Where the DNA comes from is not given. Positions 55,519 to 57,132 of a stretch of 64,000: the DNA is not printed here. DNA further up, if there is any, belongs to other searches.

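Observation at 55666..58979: Two-gene operon: membrane-anchored tandem AAA+ ATPase translationally coupled to a polytopic Lnt-like carbon-nitrogen hydrolase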

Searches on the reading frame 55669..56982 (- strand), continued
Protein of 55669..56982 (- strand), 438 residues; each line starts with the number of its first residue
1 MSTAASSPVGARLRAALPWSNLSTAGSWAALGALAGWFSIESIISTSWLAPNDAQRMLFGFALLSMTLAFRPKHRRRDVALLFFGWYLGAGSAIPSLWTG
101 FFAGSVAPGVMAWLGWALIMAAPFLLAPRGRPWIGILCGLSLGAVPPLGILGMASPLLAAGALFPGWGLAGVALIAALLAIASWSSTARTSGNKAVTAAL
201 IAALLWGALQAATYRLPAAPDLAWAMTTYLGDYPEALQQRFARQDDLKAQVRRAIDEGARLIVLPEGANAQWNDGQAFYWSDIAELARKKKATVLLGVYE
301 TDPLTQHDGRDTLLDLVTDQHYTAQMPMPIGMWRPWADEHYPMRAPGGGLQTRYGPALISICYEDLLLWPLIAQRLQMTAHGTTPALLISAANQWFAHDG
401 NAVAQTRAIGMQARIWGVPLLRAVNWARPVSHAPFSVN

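Call 44: get_annotated_region(hit=H1, flank=8000)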
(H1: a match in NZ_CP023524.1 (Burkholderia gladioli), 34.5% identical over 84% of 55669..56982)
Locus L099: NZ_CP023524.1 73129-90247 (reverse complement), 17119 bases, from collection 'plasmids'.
description: Burkholderia gladioli pv. gladioli strain FDAARGOS_389 plasmid unnamed, complete sequence
organism: Burkholderia gladioli (NCBI taxid 32009)
taxonomy: Bacteria; Pseudomonadota; Betaproteobacteria; Burkholderiales; Burkholderiaceae; Burkholderia; Burkholderia gladioli
host: -; source: Onion,onion; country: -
typing (MOB-suite, as given by PLSDB): mobilizable; relaxase MOBH
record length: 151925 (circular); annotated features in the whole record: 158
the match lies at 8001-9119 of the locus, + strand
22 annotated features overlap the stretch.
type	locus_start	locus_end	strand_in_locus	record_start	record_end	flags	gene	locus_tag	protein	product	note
CDS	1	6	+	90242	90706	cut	-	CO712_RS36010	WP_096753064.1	hypothetical protein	-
CDS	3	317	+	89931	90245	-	-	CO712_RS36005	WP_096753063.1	hypothetical protein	-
CDS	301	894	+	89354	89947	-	-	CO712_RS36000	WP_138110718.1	hypothetical protein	-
CDS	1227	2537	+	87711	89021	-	-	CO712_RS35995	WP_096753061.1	site-specific DNA-methyltransferase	GO:0009307 - DNA restriction-modification system [Evidence IEA]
CDS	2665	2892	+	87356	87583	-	-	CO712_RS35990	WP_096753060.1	hypothetical protein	-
CDS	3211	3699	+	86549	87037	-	-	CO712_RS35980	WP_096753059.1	hypothetical protein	-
CDS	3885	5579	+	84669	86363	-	-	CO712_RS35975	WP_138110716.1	hypothetical protein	-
CDS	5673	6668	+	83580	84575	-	-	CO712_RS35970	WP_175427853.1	PFL_4669 family integrating conjugative element protein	-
CDS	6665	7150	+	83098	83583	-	-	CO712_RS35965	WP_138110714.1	DUF3158 family protein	-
CDS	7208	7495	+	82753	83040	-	-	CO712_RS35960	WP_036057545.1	hypothetical protein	-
CDS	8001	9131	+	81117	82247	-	-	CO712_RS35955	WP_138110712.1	hypothetical protein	-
CDS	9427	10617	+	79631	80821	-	-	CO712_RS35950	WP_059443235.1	AAA family ATPase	-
CDS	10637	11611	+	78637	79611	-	-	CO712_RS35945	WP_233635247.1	ParB/RepB/Spo0J family partition protein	-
CDS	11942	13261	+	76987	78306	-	-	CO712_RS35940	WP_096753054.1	replication protein O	-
CDS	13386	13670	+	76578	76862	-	-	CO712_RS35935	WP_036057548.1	hypothetical protein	-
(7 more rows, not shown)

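Call 52: find_encoding_contigs(protein=P0005, flank=10000, max_places=2)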
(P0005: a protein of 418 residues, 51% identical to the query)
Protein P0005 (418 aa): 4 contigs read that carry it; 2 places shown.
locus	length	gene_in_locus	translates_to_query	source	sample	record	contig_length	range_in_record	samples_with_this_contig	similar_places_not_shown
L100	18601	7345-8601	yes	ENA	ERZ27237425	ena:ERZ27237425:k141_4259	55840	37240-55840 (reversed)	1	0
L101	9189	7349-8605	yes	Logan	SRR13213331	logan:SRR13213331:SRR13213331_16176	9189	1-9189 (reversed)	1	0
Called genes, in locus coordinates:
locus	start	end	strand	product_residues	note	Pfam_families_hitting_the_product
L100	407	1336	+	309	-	-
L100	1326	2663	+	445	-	PF14338:Mrr_N, PF01555:N6_N4_Mtase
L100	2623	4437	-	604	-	PF12482:DUF3701, PF00589:Phage_integrase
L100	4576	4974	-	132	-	-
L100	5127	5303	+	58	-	-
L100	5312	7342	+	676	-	PF25199:nSTAND_NTPase5 (faint), PF05673:DUF815 (faint), PF05496:RuvB_N (faint), PF06068:TIP49 (faint), PF13191:AAA_16 (faint), PF13401:AAA_22 (faint), PF00004:AAA, PF00004:AAA, +5 more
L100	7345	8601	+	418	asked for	-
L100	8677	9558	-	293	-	PF26109:WHD_BrxR, PF13280:WYL, PF26107:BrxR_CTD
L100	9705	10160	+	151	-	PF04307:YdjM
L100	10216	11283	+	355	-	PF06378:SSAP_Sak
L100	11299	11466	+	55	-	-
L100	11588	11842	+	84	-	-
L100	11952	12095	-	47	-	-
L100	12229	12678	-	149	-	PF01797:Y1_Tnp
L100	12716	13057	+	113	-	PF12323:HTH_OrfB_IS605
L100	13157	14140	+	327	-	PF01385:OrfB_IS605, PF07282:Cas12f1-like_TNB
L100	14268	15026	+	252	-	PF04275:P-mevalo_kinase (faint), PF21448:DNMK (weak)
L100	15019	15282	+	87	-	-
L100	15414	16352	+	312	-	PF09588:YqaJ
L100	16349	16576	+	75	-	-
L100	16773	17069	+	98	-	-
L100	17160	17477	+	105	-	-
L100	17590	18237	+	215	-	-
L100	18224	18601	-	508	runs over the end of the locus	PF00004:AAA, PF07728:AAA_5 (weak), PF13401:AAA_22 (faint), PF17862:AAA_lid_3, PF01434:Peptidase_M41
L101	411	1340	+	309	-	-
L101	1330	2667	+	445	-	PF14338:Mrr_N, PF01555:N6_N4_Mtase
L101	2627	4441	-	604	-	PF12482:DUF3701, PF00589:Phage_integrase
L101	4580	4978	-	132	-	-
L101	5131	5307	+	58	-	-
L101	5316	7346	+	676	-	PF25199:nSTAND_NTPase5 (faint), PF05673:DUF815 (faint), PF05496:RuvB_N (faint), PF06068:TIP49 (faint), PF13191:AAA_16 (faint), PF13401:AAA_22 (faint), PF00004:AAA, PF00004:AAA, +5 more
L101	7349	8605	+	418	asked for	-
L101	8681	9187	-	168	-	?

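Call 55: find_encoding_contigs(protein=P0009, flank=10000, max_places=2)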
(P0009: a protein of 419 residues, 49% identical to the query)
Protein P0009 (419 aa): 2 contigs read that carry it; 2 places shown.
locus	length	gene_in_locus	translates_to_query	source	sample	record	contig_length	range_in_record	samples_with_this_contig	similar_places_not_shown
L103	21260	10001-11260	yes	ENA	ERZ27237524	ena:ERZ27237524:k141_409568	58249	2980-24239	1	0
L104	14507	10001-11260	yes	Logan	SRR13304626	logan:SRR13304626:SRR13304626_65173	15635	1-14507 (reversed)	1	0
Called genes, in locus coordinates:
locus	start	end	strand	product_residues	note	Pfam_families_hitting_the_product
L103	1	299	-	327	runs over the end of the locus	PF00890:FAD_binding_2 (weak), PF01134:GIDA (faint), PF01266:DAO (weak), PF03486:HI0933_like (faint), PF07992:Pyr_redox_2, PF12831:FAD_oxidored (weak), PF13450:NAD_binding_8 (weak), PF13738:Pyr_redox_3 (faint)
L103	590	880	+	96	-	-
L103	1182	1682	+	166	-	PF07799:DUF1643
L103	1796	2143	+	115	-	-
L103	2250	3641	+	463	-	PF01068:DNA_ligase_A_M (weak)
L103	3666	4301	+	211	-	-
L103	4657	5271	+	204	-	-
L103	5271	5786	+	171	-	-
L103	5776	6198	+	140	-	-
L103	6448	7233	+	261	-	-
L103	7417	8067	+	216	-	-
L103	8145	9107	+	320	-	PF17762:HTH_ParB, PF08281:Sigma70_r4_2 (faint)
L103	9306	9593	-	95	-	PF02643:DUF192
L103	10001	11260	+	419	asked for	-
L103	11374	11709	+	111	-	PF04307:YdjM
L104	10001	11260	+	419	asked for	-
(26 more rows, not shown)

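Call 56: find_encoding_contigs(protein=P0016, flank=10000, max_places=2)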
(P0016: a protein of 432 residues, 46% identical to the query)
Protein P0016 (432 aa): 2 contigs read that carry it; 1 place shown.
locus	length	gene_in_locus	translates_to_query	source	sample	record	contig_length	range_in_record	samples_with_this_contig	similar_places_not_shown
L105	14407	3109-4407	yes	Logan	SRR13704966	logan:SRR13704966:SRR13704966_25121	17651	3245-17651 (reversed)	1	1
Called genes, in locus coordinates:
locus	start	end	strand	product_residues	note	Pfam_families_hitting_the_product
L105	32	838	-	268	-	PF04275:P-mevalo_kinase (faint)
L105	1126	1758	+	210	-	PF27507:DjlA_TM (faint), PF13488:Gly-zipper_Omp (weak)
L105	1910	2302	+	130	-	-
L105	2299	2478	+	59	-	-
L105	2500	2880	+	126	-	-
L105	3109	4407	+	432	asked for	-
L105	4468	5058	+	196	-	-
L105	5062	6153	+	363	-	-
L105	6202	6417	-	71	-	-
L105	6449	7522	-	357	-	PF09588:YqaJ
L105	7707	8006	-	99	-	-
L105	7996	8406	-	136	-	-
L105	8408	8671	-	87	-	-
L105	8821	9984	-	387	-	PF06378:SSAP_Sak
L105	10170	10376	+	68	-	-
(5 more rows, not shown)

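Call 60: find_related_loci(query=A1, collection=viral_contigs, flank=10000)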
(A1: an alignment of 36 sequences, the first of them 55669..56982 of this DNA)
Query A1 (438 aa) in viral_contigs; peptide patterns used: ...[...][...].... (x = any residue, [..] = any of these).
1 stretches matched a pattern, but none encodes a relative of the query by tblastn (E <= 1e-3).

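Call 62: find_encoding_contigs(protein=P0015, flank=10000, max_places=1)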
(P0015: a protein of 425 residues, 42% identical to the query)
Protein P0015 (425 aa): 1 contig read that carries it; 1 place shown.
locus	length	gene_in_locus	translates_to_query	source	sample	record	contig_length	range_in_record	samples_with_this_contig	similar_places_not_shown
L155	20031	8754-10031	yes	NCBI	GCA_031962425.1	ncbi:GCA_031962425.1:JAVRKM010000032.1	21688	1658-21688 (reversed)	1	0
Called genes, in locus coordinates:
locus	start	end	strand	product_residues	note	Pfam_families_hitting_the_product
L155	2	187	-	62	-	?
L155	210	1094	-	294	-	PF05014:Nuc_deoxyrib_tr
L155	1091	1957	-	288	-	PF00004:AAA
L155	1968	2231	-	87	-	PF03118:RNA_pol_A_CTD (weak), PF14520:HHH_5 (weak)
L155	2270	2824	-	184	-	-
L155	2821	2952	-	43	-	-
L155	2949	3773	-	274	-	PF01145:Band_7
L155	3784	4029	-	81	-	PF13441:Gly-zipper_YMGG, PF13436:Gly-zipper_OmpA (faint)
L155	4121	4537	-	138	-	-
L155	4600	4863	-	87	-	-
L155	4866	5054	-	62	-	-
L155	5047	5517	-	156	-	PF18741:MTES_1575, PF04480:DUF559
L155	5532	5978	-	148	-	-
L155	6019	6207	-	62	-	-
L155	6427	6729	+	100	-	-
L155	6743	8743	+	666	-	PF13481:AAA_25 (faint), PF01078:Mg_chelatase (faint), PF01695:IstB_IS21 (faint), PF05496:RuvB_N (weak), PF13086:AAA_11 (faint), PF13191:AAA_16 (weak), PF00004:AAA, PF00004:AAA, +12 more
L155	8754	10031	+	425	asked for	-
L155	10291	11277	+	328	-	-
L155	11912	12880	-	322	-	PF01867:Cas_Cas1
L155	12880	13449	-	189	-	PF09618:Cas_Csy4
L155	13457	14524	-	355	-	PF09615:Cas_Csy3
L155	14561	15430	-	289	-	PF09614:Cas_Csy2 (faint)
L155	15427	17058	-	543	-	-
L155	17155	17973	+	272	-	-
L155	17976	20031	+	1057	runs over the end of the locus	PF21384:Cas3_I-F_Cas2, PF18019:Cas3_HD, PF00270:DEAD (faint), PF22590:Cas3-like_C_2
